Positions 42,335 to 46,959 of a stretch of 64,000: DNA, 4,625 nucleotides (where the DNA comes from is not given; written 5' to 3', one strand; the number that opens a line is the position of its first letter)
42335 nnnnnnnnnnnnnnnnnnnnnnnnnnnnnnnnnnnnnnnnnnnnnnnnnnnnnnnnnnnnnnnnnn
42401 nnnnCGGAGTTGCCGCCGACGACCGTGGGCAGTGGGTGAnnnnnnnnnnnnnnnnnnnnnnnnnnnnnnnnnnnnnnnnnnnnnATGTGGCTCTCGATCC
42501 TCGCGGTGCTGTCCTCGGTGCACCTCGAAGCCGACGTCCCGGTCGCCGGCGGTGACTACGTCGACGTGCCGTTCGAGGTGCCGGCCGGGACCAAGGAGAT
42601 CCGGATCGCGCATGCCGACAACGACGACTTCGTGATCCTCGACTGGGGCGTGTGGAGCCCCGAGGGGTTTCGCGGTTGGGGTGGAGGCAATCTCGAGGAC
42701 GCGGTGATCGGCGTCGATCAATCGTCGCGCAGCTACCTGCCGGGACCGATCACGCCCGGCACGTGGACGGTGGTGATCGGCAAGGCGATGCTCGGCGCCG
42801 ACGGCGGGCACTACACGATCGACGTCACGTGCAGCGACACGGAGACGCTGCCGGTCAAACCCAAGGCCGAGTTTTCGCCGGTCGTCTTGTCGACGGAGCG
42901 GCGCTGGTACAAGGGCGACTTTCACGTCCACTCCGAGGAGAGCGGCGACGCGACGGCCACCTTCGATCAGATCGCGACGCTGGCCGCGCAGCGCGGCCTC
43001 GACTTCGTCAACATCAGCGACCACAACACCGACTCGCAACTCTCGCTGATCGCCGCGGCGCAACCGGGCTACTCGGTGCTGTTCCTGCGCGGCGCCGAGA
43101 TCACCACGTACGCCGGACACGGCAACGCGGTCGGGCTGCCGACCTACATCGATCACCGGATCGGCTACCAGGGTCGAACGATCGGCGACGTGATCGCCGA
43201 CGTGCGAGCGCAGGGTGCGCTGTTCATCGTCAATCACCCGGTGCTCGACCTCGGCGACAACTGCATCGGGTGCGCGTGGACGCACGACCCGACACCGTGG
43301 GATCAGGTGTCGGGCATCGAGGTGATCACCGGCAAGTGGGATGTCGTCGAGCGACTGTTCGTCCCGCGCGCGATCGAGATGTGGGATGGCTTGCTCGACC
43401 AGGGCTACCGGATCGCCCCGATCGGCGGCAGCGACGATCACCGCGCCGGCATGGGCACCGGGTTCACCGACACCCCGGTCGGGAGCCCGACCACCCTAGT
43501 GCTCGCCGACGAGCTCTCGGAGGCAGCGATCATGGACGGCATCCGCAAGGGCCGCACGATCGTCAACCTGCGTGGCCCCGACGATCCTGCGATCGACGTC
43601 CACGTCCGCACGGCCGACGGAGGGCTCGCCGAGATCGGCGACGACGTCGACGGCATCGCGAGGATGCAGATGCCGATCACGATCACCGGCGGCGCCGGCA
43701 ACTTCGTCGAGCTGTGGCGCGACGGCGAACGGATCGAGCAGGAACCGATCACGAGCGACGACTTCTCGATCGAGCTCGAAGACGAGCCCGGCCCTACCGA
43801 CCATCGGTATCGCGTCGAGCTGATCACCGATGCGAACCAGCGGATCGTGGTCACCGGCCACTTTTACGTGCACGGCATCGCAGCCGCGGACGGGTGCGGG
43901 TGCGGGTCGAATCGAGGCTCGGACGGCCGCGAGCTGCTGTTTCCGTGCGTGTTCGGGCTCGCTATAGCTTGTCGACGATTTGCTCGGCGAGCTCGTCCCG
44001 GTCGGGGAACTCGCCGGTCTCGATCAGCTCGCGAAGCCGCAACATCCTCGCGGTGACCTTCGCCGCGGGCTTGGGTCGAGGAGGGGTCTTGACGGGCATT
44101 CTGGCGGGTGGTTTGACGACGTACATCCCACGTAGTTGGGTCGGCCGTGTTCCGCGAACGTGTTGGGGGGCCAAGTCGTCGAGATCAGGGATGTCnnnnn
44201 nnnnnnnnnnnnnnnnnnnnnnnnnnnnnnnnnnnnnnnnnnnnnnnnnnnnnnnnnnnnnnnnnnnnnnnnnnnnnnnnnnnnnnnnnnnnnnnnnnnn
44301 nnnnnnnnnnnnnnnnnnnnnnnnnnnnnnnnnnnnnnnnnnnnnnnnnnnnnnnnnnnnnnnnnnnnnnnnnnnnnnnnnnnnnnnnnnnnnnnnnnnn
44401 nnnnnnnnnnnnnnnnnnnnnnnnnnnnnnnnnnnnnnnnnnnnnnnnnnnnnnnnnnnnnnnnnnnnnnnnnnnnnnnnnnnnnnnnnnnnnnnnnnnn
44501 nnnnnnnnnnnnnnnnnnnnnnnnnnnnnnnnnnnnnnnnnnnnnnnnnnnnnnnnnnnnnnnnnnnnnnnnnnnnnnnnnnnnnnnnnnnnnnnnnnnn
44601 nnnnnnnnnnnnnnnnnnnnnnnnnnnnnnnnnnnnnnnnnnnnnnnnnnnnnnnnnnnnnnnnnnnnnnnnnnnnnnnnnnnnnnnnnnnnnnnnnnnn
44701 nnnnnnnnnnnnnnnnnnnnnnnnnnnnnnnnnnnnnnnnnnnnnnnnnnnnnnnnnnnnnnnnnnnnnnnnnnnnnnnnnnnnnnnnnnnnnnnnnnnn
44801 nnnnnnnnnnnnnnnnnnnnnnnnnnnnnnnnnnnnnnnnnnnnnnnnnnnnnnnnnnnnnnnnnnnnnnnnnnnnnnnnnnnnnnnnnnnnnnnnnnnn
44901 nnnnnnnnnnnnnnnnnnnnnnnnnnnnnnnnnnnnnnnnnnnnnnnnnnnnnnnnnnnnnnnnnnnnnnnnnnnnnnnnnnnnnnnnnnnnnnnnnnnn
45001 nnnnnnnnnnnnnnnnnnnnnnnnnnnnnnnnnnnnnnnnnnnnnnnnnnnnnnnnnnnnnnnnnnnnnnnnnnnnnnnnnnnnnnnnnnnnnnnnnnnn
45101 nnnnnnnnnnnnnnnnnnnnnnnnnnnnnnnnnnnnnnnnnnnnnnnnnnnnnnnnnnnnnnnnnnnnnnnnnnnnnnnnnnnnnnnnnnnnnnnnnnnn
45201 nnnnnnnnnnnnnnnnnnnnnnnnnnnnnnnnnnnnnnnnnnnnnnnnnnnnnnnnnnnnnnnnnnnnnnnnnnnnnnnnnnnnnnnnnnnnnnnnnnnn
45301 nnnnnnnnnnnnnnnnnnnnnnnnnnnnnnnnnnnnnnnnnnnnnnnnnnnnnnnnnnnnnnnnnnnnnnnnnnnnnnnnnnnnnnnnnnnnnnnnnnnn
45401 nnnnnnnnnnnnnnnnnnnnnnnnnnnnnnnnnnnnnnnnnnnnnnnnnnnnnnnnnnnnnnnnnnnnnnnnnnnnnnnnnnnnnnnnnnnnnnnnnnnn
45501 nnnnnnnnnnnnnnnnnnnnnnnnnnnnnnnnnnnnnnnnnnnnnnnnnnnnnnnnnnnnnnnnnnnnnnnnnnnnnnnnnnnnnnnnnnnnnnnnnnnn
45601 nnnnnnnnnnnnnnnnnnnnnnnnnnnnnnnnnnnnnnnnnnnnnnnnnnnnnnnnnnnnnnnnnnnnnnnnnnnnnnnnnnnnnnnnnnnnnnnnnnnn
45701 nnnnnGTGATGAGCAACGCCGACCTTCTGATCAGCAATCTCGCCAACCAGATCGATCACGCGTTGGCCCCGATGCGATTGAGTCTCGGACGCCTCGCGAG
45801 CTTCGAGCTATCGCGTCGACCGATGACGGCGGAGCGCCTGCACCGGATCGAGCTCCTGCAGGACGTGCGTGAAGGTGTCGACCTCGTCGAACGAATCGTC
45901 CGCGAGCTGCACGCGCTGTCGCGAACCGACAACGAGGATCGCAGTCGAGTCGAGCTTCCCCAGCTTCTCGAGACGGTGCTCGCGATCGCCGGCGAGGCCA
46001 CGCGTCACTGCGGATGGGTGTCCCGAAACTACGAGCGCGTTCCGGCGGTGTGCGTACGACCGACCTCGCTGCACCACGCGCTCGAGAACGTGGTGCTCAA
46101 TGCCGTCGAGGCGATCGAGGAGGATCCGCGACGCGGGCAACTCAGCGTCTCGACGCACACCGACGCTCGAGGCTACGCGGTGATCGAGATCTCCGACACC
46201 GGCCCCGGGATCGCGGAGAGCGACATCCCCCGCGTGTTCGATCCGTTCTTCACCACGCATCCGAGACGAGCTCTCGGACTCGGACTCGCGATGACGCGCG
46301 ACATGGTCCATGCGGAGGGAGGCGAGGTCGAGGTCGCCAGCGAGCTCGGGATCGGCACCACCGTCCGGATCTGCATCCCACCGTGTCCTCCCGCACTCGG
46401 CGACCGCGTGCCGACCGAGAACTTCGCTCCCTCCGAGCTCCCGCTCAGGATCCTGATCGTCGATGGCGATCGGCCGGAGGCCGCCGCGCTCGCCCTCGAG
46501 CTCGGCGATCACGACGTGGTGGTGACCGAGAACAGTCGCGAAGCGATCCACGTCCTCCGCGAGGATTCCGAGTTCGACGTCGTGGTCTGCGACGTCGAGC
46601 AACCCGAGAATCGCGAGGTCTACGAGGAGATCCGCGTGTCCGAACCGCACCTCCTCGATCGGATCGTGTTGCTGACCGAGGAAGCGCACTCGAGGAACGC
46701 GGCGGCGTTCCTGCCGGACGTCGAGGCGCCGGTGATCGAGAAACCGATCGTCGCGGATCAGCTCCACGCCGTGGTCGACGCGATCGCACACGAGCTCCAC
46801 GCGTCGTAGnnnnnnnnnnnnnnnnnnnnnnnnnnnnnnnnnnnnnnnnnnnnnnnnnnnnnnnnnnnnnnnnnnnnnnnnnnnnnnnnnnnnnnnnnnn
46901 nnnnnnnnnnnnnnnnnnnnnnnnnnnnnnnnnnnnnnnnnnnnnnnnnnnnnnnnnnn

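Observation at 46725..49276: A 2.1-kb insert with two lipoprotein genes, flanked by roughly 220-bp near-identical direct repeats, consistent with Campbell-type integration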

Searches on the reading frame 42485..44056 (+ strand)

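Call 54: search_protein_families(library=pfam, proteins=[window:42485-44056:+], max_evalue=0.001)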
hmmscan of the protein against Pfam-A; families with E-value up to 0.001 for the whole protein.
window:42485-44056:+ (523 aa): 1 family
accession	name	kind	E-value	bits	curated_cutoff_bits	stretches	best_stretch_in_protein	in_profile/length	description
PF02811.25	PHP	-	0.00045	21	26.4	1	145-183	1-40/164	PHP domain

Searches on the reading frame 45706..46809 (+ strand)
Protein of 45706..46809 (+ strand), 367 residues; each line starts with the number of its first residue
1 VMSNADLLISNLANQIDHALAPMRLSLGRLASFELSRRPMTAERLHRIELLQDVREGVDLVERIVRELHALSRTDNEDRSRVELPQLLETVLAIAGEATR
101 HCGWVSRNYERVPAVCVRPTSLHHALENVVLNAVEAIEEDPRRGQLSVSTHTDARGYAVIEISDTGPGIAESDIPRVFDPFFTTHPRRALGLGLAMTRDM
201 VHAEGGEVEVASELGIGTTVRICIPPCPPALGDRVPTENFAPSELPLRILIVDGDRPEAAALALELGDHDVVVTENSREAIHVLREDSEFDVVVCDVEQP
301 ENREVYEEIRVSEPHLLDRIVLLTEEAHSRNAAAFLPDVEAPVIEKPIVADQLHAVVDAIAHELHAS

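Call 7: search_protein_families(library=pfam, proteins=[window:45706-46809:+], max_evalue=0.01)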
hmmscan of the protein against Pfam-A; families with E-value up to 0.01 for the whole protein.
window:45706-46809:+ (367 aa): 2 families
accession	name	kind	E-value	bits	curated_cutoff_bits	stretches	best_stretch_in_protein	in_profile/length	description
PF02518.31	HATPase_c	-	5e-21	75.7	26.4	1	119-225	3-108/111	Histidine kinase-, DNA gyrase B-, and HSP90-like ATPase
PF00072.30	Response_reg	-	5.5e-06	27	30.2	1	249-357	1-110/111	Response regulator receiver domain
